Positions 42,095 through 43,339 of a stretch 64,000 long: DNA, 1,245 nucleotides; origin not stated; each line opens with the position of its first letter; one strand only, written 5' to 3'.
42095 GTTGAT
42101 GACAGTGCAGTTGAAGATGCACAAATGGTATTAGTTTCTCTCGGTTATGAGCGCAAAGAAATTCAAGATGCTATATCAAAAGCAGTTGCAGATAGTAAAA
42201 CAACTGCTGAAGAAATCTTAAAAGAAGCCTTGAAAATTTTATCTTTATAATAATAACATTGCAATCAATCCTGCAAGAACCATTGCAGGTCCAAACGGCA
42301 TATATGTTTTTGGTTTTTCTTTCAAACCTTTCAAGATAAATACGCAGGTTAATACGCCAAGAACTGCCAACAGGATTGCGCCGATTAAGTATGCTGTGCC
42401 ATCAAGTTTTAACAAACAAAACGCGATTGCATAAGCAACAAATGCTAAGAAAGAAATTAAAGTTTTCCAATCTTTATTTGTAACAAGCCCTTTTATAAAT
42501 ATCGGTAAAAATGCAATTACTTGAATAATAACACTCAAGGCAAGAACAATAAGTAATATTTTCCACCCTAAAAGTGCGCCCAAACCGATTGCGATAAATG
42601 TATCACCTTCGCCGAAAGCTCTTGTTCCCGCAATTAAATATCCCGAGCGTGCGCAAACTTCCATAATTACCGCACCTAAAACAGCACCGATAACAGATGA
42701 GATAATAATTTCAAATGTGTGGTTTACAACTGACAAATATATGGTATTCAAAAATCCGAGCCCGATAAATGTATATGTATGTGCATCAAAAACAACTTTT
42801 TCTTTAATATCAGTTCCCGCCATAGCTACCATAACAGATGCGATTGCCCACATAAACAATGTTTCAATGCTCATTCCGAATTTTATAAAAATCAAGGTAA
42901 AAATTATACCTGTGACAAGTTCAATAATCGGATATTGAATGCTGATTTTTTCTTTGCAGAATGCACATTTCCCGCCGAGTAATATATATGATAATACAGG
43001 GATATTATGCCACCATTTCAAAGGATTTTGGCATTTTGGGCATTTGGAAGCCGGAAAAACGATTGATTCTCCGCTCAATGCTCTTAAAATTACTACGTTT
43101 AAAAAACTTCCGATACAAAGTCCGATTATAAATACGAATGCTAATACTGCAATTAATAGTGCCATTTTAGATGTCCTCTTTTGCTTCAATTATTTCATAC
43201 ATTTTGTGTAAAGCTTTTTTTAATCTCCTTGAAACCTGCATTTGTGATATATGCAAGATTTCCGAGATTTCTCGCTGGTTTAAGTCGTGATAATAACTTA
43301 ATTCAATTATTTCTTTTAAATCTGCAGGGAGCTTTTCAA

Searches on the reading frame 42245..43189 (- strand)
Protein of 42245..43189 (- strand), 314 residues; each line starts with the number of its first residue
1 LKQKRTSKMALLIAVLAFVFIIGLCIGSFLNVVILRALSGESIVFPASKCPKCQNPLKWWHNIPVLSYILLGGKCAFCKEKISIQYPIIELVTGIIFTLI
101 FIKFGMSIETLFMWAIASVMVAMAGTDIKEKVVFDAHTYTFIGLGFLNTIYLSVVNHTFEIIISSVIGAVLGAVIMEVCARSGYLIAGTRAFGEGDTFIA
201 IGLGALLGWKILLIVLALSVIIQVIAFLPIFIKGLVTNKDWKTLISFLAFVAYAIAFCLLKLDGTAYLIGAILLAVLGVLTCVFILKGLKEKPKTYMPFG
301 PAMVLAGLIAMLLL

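Call 71: search_protein_families(library=pfam, proteins=[window:42245-43189:-], max_evalue=0.0001)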
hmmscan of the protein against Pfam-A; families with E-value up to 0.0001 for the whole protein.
window:42245-43189:- (314 aa): 2 families
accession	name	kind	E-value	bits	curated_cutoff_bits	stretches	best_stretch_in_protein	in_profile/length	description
PF06750.18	A24_N_bact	-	4.3e-35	120.1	23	1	21-104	1-84/84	Bacterial Peptidase A24 N-terminal domain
PF01478.23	Peptidase_A24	-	1.1e-09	39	26.5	1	115-226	2-102/104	Type IV leader peptidase family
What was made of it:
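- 42245..43189 (-): Prepilin (type IV leader) peptidase, the enzyme expected to remove the tract-encoded leader. Call 71: PF06750 120 bits, PF01478 39 bits, both above cut-off.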
